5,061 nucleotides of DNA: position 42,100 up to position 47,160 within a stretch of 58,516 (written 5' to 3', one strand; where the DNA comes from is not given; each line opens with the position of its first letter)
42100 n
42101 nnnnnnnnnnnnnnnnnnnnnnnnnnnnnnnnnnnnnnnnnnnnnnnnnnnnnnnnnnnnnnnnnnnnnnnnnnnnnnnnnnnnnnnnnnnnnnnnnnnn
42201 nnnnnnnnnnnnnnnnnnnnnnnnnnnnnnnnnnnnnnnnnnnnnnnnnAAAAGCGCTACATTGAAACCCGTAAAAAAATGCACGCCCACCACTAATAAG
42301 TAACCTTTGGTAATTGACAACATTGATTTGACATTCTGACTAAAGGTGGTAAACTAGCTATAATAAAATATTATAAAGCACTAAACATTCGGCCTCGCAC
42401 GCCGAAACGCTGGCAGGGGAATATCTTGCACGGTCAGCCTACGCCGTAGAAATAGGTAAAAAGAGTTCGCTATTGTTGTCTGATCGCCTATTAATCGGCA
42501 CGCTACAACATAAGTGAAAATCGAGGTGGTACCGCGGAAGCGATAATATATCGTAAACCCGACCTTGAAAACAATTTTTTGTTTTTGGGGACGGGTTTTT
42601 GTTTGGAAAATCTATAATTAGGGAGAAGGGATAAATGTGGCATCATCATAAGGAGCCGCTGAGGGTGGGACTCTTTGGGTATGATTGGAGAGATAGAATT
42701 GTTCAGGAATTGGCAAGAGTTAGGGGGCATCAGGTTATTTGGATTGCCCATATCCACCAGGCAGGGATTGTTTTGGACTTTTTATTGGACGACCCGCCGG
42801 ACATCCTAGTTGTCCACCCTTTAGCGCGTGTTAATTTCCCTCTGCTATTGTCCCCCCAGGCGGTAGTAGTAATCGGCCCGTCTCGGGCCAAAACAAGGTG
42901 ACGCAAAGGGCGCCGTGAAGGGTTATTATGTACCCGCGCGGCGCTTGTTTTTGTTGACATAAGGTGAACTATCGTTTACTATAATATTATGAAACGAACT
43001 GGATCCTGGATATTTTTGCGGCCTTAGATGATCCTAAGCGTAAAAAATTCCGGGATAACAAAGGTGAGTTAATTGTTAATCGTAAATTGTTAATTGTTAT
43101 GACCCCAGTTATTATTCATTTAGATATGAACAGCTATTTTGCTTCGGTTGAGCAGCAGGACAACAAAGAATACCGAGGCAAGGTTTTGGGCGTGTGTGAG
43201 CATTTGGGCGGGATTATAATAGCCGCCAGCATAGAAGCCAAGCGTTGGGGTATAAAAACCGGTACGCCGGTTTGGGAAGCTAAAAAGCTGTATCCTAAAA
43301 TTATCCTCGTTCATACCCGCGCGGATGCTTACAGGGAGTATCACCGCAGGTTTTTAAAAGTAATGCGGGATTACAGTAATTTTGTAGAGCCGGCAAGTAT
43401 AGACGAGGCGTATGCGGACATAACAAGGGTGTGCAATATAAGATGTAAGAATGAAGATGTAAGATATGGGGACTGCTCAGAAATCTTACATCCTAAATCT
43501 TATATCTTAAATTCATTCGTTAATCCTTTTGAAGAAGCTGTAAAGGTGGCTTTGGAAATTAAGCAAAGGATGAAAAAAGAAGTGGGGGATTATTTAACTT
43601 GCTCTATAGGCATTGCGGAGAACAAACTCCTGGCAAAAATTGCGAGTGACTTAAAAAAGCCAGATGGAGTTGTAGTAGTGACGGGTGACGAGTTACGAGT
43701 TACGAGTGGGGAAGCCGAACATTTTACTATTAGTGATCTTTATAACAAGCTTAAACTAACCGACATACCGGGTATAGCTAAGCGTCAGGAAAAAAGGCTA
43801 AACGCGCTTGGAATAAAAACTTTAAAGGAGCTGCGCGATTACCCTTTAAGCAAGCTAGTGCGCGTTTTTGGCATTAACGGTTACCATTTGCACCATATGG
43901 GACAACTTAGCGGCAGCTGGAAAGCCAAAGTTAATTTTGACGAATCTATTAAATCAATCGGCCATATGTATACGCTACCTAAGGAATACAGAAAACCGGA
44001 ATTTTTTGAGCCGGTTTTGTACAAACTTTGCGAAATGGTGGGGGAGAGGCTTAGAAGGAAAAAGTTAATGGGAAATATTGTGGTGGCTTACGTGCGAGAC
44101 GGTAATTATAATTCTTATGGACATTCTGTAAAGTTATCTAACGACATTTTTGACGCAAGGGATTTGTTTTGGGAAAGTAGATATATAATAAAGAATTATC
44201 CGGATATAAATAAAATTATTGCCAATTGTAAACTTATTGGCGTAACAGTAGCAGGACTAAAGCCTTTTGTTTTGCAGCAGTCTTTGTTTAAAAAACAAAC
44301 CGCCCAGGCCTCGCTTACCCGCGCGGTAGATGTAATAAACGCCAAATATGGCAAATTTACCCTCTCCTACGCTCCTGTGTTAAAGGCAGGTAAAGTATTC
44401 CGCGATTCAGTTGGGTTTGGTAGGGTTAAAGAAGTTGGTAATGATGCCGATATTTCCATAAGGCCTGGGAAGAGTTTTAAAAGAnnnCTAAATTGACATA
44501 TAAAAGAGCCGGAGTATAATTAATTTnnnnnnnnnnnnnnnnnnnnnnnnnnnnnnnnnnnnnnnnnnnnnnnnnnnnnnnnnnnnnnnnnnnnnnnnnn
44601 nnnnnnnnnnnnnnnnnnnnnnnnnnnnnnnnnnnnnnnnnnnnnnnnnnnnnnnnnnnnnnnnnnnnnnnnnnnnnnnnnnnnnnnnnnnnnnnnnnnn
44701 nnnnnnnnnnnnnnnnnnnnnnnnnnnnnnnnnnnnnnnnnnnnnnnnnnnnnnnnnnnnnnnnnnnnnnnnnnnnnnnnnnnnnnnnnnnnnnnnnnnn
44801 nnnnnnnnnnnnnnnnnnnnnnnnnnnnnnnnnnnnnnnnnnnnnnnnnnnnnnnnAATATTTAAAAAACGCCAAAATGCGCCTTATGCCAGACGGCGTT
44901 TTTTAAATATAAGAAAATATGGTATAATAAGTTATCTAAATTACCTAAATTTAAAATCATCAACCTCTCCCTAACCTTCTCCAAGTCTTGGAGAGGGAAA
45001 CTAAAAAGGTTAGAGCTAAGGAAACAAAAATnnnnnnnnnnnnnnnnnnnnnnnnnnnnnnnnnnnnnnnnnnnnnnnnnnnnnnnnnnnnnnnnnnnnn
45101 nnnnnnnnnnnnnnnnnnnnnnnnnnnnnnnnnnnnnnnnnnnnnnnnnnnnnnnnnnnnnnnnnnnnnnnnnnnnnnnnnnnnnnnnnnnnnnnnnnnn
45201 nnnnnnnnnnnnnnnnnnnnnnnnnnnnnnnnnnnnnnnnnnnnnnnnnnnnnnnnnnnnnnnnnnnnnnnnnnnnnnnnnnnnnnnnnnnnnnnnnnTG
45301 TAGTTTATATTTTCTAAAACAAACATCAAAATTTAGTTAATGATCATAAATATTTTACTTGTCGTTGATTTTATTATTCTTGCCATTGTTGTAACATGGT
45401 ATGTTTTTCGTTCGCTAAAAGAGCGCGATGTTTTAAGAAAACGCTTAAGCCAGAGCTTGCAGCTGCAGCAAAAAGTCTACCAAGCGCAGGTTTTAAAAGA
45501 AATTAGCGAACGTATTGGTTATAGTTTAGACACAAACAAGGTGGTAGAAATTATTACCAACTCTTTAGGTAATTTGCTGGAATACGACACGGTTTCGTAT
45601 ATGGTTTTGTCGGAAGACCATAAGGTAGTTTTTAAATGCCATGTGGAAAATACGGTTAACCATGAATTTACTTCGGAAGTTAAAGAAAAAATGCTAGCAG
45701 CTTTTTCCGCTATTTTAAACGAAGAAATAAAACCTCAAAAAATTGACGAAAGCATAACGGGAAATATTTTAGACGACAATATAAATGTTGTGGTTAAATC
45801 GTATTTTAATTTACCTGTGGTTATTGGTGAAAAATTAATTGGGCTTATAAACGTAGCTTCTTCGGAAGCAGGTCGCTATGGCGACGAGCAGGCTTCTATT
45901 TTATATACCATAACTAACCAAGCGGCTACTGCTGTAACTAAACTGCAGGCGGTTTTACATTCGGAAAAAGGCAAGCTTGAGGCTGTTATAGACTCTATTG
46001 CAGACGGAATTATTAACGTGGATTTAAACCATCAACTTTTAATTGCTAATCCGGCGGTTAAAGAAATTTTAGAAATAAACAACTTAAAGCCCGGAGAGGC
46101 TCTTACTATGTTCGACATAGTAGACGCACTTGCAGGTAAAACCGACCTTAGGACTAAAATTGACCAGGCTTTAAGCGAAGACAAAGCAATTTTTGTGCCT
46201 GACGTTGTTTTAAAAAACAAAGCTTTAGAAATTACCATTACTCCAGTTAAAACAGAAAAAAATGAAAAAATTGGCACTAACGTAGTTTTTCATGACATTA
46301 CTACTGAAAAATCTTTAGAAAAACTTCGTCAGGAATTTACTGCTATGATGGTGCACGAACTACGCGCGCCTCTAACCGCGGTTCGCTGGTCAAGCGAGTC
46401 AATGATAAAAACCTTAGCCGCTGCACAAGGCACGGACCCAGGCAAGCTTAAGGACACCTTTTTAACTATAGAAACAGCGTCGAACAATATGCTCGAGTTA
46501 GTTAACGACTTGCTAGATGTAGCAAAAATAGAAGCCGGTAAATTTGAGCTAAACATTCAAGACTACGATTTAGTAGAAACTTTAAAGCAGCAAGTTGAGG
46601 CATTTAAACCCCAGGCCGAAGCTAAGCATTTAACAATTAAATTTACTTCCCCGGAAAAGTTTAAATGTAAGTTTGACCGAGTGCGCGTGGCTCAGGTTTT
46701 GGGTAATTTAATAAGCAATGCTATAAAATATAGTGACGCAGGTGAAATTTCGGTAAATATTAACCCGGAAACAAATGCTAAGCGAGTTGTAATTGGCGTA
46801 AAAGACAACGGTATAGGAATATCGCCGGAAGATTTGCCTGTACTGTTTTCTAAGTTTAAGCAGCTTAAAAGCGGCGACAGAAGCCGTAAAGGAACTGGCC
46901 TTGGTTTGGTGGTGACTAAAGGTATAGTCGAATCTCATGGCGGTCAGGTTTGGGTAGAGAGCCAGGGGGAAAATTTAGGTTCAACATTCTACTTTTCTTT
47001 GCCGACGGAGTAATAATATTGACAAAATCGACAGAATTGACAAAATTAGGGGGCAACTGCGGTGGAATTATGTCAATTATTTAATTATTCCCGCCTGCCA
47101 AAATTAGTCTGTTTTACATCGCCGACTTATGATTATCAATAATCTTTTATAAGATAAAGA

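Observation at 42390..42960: High-GC island 1: leader, strong-SD 88-aa orphan ORF and terminator as one foreign-looking cassette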

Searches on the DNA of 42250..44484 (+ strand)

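Call 6: search_rna_families(source=window, start=42250, end=43100, threshold=evalue, max_evalue=10, show_alignments=4)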
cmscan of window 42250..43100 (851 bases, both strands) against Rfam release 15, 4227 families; matches with E-value up to 10: 3.
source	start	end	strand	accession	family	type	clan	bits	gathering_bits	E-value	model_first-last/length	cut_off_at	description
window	42549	42604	+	RF04106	mir-1303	Gene; miRNA;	-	21.7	107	0.22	13-71/85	no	mir-1303 microRNA precursor family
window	42458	42561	-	RF02356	BjrC1505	Gene; sRNA;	-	17.1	50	1.4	1-140/140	no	Alphaproteobacterial sRNA BjrC1505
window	42372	42569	+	RF00230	T-box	Cis-reg; leader;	-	16.5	93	0.33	1-219/219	no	T-box leader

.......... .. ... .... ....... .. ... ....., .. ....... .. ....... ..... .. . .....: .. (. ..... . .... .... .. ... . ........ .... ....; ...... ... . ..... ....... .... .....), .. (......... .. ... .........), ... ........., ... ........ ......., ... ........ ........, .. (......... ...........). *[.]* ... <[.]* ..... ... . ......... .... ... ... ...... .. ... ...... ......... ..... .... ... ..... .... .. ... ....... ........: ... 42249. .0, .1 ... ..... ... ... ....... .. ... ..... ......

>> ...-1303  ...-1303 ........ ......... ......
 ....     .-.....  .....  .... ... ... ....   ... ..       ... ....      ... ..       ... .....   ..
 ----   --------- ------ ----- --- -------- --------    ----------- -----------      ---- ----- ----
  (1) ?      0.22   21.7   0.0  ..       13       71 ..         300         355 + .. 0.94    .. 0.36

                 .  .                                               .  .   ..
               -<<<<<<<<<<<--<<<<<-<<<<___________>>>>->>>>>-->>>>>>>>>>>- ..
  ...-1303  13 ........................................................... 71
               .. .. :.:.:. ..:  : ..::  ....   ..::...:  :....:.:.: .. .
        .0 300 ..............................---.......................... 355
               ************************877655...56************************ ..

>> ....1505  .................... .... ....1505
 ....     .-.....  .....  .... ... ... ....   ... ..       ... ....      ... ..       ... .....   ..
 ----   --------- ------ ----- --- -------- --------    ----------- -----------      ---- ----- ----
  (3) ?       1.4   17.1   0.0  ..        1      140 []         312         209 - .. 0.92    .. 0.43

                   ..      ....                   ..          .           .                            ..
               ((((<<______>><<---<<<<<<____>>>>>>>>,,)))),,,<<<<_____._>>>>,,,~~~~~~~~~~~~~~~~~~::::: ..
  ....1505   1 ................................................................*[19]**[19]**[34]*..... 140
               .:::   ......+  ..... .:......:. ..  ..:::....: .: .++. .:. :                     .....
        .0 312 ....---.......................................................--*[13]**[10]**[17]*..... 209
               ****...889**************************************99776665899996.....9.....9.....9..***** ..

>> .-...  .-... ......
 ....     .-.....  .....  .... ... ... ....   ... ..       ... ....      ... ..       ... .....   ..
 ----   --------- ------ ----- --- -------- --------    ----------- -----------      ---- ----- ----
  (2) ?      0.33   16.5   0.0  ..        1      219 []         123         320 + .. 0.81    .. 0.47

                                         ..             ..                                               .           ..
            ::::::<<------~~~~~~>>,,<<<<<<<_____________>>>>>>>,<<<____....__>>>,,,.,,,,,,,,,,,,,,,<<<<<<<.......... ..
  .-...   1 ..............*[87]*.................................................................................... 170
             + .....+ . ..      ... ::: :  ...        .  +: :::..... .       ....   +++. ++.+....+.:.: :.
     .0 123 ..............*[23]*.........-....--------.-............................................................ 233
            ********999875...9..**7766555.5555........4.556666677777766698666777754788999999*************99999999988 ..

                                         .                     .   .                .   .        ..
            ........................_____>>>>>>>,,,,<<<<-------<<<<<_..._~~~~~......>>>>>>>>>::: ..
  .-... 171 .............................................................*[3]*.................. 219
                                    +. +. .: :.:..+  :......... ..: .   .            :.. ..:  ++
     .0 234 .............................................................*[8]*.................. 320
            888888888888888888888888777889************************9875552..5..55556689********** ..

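Call 87: search_rna_families(sources=[L002, L009, L016, L005], threshold=gathering)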
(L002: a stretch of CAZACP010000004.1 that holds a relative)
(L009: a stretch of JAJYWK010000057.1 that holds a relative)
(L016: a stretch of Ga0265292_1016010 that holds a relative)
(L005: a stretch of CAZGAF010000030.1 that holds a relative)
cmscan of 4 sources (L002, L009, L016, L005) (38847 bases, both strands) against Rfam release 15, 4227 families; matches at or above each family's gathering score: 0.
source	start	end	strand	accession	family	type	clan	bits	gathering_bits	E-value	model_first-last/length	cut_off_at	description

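Call 88: search_rna_families(source=L009, start=5250, end=5520, threshold=evalue, max_evalue=10, show_alignments=1)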
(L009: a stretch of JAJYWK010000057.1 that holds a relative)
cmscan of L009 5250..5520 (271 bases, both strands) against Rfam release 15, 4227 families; matches with E-value up to 10: 10.
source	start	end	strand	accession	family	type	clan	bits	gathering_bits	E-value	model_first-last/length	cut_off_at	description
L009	5296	5439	+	RF00230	T-box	Cis-reg; leader;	-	55.4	93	1e-11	1-219/219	no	T-box leader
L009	5332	5421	+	RF02003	group-II-D1D4-4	Intron;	CL00102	16.6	49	0.1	1-138/138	no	Group II catalytic intron D1-D4-4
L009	5384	5474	+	RF02837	anti-hemB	Gene; sRNA;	-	15.1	49.5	0.35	1-81/81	no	Burkholderia RNA 7 (anti-hemB)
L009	5388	5477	+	RF01772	rnk_pseudo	Cis-reg; leader;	-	14.8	55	4.1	1-108/108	no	Pseudomonas rnk leader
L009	5266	5318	+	RF01726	SAM-II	Cis-reg; riboswitch;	-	12.7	44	8.4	1-60/60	no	SAM-II riboswitch aptamer (SAM-II long loop)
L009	5377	5415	+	RF02628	Hrs1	Gene; sRNA;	-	12.2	56.4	7.8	1-74/74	no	Hfq-regulated sRNA 1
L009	5377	5469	+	RF00624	P9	Gene;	-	11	43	7.8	1-74/74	no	Pseudomonas sRNA P9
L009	5489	5500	-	RF01151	snoU82P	Gene; snRNA; snoRNA; CD-box;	-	10.2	42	2.8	44-55/55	no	Small nucleolar RNA U82P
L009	5250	5321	+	RF00551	bicoid_3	Cis-reg;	-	10.1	91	3.1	476-552/552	5'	Bicoid 3'-UTR regulatory element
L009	5323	5351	-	RF01880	Xist_exon1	Gene; lncRNA;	-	8.8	50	5.7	55-85/85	no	X-chromosome inactivation gene exon 1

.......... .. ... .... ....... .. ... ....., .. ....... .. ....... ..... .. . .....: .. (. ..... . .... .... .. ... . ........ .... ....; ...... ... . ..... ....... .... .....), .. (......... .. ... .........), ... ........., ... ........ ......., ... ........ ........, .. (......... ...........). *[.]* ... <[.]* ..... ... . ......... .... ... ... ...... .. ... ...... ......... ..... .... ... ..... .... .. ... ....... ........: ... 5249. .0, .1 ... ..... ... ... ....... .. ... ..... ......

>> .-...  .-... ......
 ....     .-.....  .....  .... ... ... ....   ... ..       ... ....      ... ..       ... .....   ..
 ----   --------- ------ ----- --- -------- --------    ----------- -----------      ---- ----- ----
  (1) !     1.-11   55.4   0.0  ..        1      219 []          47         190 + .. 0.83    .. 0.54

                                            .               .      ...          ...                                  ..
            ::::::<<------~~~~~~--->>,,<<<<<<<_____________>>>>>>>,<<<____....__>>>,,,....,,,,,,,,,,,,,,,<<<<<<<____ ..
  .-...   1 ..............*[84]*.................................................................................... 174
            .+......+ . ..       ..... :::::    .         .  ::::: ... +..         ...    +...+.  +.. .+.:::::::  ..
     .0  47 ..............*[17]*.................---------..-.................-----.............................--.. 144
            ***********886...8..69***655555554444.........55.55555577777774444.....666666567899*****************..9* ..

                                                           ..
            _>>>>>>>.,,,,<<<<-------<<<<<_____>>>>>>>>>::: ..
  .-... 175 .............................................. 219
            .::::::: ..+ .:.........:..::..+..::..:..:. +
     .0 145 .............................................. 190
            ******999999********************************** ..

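Call 95: build_rna_model(alignment_id=A5, structure=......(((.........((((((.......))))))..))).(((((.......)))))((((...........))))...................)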
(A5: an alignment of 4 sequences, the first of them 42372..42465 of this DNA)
Model R1 built from alignment A5 (4 sequences, 98 columns); structure: as given.
model positions 92; base pairs 18; branch points 2; effective number of sequences 1.34; information 0.62 bits per position. Calibrated on 0.2 Mb of random sequence (short: E-values are rough).
structure used (alignment columns):
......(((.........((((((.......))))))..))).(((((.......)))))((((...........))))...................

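Call 96: search_with_rna_model(model_id=R1, sources=[window, L002, L003, L004, L005, L006, L007, L008, L009, L010, L011, L016, L021], max_evalue=10)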
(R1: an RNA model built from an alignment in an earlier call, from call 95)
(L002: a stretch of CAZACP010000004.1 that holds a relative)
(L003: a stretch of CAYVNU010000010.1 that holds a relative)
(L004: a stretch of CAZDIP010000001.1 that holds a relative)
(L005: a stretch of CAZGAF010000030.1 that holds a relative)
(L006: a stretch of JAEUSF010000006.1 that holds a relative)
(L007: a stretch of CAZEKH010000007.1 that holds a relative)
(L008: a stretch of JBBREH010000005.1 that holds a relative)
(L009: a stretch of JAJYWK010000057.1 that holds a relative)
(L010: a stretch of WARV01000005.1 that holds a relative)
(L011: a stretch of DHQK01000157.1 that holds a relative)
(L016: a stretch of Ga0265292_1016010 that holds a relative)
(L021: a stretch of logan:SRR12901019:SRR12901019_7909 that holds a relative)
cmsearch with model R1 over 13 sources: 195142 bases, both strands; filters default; matches with E-value up to 10: 8.
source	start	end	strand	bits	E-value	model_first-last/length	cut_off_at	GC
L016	629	719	-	99.9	1e-31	1-92/92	no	0.48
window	42372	42465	+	96.1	2.3e-30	1-92/92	no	0.5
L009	5296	5387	+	94.3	9.7e-30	1-92/92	no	0.51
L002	5275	5368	+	93.8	1.4e-29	1-92/92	no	0.49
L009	9136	9202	-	15.1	0.039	1-92/92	no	0.45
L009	11714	11792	+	13.7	0.13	1-92/92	no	0.46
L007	714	824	+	13.4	0.16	1-92/92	no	0.46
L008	9747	9811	-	8.4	9.1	1-92/92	no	0.46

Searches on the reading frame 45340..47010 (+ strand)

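Call 97: search_protein_families(library=pfam, proteins=[window:45340-47010:+], max_evalue=0.001)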
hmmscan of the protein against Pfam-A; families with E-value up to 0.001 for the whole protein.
window:45340-47010:+ (557 aa): 8 families
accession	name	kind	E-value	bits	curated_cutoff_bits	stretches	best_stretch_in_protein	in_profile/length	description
PF02518.31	HATPase_c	-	1.3e-29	103.3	26.4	1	446-556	2-109/111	Histidine kinase-, DNA gyrase B-, and HSP90-like ATPase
PF00512.31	HisKA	-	5.9e-14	52.3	26.9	1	330-400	2-66/66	His Kinase A (phospho-acceptor) domain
PF13589.12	HATPase_c_3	-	2.8e-06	27.8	25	1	450-521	3-77/137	Histidine kinase-, DNA gyrase B-, and HSP90-like ATPase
PF13492.12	GAF_3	-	9.2e-06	26.5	27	1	69-199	6-127/129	GAF domain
PF13185.12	GAF_2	-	1.5e-05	25.6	28.6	1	68-199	7-135/136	GAF domain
PF08448.16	PAS_4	-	9e-05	23.1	23.1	1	218-324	2-109/110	PAS fold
PF13596.12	PAS_10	-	0.00023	22.2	22.1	1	214-321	2-106/106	PAS domain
PF01590.32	GAF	-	0.00028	21.9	22.4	0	67-199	4-133/133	GAF domain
